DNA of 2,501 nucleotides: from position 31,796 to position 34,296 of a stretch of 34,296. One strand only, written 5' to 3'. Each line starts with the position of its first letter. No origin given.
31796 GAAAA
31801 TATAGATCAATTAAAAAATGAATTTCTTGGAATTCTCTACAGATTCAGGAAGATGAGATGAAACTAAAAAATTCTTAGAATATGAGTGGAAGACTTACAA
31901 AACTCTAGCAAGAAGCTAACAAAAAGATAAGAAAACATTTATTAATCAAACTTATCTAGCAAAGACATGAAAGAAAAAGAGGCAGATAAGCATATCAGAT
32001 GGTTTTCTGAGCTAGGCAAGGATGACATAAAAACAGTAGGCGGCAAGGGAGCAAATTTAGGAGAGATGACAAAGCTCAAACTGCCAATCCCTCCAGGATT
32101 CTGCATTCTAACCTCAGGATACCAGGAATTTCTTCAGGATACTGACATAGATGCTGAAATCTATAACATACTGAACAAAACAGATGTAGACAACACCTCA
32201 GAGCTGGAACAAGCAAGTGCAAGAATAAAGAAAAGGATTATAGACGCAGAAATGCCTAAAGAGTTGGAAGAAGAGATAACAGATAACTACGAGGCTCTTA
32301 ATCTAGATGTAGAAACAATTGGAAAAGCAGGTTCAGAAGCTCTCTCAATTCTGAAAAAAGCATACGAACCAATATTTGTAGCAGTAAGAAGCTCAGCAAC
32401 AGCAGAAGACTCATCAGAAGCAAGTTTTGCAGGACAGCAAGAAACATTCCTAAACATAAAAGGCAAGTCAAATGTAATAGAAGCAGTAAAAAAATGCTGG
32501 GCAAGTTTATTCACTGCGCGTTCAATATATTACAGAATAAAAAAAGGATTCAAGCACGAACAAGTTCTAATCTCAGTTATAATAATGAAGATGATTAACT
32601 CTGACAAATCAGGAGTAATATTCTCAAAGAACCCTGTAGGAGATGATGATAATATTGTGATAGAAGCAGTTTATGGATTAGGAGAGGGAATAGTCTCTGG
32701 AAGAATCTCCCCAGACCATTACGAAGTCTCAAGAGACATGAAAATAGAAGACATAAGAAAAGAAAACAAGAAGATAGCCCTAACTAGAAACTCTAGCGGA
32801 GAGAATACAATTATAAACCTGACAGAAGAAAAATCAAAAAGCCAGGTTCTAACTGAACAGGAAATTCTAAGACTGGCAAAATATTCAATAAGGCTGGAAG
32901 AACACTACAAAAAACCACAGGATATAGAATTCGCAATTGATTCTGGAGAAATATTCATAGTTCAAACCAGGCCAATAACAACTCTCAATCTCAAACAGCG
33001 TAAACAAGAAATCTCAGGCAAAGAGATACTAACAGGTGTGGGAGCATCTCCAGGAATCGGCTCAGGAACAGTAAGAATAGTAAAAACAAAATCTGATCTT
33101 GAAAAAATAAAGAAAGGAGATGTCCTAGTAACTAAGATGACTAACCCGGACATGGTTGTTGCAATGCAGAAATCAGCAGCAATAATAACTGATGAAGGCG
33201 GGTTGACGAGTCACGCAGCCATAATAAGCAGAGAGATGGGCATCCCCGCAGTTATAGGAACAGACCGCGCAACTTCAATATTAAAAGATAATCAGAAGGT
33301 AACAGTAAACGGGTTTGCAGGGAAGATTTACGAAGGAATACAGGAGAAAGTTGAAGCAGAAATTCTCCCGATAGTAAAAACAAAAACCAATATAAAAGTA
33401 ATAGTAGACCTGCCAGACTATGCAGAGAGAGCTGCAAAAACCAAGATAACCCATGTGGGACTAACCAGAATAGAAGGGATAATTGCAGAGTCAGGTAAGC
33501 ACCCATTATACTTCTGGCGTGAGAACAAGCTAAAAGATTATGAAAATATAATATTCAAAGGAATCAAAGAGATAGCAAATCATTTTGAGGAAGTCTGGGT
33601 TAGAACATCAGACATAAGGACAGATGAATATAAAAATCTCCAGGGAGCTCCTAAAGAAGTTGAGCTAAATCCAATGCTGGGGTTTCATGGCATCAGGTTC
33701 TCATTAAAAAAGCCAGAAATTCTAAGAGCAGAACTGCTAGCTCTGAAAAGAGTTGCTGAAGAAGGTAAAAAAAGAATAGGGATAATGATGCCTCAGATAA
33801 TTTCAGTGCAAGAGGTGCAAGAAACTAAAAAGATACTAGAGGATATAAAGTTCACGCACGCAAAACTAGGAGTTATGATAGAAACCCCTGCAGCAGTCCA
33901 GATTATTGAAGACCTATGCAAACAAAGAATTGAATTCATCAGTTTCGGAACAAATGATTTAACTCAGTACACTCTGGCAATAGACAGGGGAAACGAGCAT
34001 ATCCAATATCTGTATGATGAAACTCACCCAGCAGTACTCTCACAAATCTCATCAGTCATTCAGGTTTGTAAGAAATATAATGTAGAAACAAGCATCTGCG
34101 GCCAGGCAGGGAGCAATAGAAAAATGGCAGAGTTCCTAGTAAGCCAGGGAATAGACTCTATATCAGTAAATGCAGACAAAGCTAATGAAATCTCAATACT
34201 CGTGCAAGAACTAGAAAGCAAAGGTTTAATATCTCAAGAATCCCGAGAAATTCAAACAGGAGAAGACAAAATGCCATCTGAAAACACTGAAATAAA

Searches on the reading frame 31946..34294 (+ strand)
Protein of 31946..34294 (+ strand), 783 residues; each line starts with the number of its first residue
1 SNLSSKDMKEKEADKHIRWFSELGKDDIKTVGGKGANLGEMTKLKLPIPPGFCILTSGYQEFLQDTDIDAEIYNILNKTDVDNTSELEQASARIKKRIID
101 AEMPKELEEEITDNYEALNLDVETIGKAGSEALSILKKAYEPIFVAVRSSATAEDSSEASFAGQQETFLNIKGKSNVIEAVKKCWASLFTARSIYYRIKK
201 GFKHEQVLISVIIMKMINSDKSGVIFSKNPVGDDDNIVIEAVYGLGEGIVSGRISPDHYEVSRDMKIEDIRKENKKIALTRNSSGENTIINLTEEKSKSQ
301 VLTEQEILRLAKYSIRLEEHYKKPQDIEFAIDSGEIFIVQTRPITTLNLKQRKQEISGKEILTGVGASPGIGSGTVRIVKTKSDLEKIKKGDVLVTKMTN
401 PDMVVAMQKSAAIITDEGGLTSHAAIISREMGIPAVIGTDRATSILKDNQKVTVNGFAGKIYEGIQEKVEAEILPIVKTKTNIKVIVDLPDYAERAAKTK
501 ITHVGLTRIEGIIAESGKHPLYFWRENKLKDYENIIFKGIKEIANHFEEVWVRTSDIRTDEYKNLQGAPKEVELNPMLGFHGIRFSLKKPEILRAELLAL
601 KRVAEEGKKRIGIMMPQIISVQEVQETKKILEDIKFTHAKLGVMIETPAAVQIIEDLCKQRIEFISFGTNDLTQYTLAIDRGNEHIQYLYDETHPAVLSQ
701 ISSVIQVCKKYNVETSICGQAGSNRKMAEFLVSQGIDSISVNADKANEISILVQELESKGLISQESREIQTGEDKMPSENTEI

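Call 50: search_protein_families(library=pfam, proteins=[window:31946-34294:+], max_evalue=0.01)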
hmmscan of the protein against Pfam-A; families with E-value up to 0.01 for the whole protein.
window:31946-34294:+ (783 aa): 3 families
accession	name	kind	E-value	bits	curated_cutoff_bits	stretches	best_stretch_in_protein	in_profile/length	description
PF01326.24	PPDK_N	-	1.2e-107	360.4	27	1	29-355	2-320/328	Pyruvate phosphate dikinase, AMP/ATP-binding domain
PF02896.24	PEP-utilizers_C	-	4.4e-71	239.9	22.8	1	476-756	13-291/293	PEP-utilising enzyme, PEP-binding domain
PF00391.29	PEP-utilizers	-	1.7e-26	92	23.1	1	388-459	1-72/72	PEP-utilising enzyme, mobile domain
